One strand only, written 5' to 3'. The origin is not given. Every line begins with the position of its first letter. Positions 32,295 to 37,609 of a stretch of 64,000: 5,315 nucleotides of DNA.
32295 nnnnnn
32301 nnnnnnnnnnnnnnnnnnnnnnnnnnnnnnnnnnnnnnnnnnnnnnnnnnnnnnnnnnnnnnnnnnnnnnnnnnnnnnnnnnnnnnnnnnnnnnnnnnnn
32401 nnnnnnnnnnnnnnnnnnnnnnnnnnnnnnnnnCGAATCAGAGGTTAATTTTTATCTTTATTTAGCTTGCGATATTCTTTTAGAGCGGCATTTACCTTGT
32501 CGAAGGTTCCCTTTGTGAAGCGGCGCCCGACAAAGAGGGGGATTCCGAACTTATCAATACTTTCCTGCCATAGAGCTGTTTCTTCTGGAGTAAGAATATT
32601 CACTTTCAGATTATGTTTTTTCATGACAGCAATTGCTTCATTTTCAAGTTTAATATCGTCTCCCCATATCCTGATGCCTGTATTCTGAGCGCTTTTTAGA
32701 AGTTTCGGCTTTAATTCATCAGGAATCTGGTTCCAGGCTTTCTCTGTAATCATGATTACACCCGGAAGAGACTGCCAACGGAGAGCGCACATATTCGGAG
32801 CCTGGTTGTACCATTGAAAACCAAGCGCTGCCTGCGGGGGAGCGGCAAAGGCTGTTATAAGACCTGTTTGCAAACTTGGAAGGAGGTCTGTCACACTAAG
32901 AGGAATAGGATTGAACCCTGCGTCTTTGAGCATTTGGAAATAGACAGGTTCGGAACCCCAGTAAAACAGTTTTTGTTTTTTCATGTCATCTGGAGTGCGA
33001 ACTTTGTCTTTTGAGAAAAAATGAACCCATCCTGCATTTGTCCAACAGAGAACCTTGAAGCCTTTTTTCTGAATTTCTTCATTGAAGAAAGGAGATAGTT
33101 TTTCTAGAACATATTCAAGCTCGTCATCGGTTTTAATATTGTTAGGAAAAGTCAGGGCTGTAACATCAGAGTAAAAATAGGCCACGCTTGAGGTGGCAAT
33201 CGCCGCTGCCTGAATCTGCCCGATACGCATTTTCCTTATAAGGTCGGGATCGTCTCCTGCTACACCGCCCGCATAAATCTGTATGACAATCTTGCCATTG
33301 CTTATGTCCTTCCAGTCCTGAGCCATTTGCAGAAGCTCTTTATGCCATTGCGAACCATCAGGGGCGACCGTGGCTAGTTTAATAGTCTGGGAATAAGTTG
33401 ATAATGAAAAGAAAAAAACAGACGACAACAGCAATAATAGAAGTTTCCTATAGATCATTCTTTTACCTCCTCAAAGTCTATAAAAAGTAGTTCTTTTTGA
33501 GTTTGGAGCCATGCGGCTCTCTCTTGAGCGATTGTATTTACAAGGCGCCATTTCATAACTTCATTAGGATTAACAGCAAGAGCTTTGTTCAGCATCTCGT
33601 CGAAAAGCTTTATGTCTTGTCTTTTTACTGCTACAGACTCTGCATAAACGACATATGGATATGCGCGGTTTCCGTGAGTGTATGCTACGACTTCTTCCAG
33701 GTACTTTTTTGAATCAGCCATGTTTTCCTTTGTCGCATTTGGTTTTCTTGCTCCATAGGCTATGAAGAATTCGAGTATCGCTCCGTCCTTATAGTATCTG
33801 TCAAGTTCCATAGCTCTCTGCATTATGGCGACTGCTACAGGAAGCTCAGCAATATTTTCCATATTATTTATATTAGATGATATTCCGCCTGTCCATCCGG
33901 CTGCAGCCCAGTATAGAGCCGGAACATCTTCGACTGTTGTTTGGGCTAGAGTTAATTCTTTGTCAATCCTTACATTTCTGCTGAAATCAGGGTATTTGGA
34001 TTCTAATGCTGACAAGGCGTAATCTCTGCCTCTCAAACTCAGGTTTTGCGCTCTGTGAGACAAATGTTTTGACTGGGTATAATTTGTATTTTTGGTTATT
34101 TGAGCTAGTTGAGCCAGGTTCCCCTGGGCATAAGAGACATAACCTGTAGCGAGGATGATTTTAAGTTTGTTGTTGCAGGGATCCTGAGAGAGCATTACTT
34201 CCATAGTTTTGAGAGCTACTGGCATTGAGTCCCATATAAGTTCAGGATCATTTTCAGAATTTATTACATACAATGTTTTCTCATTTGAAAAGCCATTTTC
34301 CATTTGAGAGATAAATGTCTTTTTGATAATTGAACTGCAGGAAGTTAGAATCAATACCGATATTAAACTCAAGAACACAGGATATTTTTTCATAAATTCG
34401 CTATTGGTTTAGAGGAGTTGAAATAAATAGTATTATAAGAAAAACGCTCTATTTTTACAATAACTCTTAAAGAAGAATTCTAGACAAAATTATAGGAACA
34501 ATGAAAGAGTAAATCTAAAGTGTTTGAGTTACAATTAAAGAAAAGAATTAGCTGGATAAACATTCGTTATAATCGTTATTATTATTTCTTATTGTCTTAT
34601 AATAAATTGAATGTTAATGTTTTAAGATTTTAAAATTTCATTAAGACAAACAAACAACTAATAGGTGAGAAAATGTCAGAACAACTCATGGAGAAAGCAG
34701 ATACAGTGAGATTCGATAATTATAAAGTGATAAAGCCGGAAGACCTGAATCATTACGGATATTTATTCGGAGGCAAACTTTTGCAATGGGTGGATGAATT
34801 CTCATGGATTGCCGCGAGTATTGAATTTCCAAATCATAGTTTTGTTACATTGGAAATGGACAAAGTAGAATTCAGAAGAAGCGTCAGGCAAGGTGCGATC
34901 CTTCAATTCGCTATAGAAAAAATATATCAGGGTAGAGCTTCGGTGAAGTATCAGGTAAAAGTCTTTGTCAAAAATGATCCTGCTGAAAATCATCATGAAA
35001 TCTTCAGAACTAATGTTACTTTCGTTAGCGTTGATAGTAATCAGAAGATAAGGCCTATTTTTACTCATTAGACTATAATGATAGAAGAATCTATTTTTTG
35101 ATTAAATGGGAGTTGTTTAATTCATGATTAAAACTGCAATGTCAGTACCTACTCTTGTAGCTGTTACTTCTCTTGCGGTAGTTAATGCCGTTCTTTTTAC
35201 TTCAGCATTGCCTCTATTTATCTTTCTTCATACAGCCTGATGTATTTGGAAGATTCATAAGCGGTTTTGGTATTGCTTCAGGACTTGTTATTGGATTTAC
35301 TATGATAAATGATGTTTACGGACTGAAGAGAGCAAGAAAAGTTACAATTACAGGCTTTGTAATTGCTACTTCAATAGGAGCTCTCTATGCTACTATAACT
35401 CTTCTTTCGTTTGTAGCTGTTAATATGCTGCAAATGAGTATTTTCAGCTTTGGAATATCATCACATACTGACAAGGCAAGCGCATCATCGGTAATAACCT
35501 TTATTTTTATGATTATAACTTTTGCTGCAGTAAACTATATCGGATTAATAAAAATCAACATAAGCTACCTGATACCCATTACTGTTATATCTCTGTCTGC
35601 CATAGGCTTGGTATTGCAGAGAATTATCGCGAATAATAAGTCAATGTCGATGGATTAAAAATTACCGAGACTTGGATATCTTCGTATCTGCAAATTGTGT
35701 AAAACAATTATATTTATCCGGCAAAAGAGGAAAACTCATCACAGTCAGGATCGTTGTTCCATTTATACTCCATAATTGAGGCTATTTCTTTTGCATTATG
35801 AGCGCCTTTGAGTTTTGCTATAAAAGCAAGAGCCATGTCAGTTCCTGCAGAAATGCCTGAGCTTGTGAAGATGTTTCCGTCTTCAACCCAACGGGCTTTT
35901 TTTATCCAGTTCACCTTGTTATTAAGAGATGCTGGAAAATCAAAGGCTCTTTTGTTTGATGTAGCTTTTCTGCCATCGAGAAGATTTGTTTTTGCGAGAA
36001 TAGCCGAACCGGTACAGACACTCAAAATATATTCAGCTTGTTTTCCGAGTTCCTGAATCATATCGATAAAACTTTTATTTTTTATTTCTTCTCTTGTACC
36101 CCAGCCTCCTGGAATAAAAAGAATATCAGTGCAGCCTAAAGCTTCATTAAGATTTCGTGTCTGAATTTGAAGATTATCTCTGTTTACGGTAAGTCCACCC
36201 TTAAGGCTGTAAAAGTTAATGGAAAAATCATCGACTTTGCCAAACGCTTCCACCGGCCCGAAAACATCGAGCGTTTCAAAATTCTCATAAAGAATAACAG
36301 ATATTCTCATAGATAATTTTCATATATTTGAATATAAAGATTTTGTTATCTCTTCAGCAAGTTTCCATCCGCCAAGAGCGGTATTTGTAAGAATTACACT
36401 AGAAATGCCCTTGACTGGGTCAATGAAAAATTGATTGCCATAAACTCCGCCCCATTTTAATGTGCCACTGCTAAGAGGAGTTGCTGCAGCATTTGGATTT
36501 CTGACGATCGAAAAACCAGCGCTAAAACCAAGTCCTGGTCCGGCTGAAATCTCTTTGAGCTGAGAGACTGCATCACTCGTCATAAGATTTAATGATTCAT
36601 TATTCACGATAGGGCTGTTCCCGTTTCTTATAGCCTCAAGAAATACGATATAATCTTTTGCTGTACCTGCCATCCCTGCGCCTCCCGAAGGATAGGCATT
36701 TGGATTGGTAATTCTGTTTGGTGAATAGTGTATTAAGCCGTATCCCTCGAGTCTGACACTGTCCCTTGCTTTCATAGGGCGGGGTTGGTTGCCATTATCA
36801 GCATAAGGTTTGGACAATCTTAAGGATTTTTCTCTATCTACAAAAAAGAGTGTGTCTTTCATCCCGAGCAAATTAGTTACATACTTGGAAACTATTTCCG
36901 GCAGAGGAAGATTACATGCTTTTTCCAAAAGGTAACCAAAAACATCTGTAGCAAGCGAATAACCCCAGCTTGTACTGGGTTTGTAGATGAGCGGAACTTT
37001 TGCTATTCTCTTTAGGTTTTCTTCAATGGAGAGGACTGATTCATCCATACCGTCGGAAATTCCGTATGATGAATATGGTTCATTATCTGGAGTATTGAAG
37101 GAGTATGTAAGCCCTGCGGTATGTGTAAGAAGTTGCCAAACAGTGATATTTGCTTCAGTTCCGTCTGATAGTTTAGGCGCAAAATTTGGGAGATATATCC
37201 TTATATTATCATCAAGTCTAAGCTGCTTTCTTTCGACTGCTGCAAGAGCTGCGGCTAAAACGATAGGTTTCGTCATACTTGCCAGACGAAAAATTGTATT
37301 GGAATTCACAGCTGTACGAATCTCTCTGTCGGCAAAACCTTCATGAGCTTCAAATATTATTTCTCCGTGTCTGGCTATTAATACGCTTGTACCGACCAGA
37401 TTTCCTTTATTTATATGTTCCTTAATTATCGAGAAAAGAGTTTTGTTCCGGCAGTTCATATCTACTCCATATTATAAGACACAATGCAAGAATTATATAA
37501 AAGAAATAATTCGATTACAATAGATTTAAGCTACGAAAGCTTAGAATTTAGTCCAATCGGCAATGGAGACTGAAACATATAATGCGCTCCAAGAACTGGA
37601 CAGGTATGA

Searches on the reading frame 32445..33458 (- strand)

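Call 12: search_protein_families(library=pfam, proteins=[window:32445-33458:-])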
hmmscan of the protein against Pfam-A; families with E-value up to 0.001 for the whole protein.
window:32445-33458:- (337 aa): 1 family
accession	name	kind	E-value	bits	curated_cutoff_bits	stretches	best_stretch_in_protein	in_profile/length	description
PF03480.18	DctP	-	2.9e-40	138.8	23.4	1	29-302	2-276/286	Bacterial extracellular solute-binding protein, family 7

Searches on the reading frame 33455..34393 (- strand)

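Call 12: search_protein_families(library=pfam, proteins=[window:33455-34393:-])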
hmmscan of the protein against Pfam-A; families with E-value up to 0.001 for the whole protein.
window:33455-34393:- (312 aa): 1 family
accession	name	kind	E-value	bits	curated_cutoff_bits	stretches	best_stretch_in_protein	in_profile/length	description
PF16811.11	TAtT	-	4.6e-69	233.1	26.5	1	47-304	2-263/263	TRAP transporter T-component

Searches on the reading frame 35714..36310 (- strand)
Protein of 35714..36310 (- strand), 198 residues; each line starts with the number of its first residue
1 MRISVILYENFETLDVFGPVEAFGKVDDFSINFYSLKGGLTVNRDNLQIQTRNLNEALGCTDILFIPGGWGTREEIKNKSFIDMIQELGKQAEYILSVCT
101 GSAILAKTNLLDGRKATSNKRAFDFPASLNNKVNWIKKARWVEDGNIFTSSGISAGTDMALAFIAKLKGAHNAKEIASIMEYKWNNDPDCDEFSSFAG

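Call 12: search_protein_families(library=pfam, proteins=[window:35714-36310:-])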
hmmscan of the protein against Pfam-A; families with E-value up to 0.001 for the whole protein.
window:35714-36310:- (198 aa): 1 family
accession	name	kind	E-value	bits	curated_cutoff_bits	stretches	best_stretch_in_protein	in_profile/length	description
PF01965.30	DJ-1_PfpI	-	1.2e-19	71.2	26.6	1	1-165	1-164/165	DJ-1/PfpI family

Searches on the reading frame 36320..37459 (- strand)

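Call 12: search_protein_families(library=pfam, proteins=[window:36320-37459:-])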
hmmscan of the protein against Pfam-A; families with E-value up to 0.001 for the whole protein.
window:36320-37459:- (379 aa): 2 families
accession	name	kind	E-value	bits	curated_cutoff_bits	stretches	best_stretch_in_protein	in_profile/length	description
PF00144.29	Beta-lactamase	-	1.5e-54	185.8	27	1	11-363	4-313/329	Beta-lactamase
PF13354.11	Beta-lactamase2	-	3.8e-06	26.8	22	1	49-114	13-82/214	Beta-lactamase enzyme family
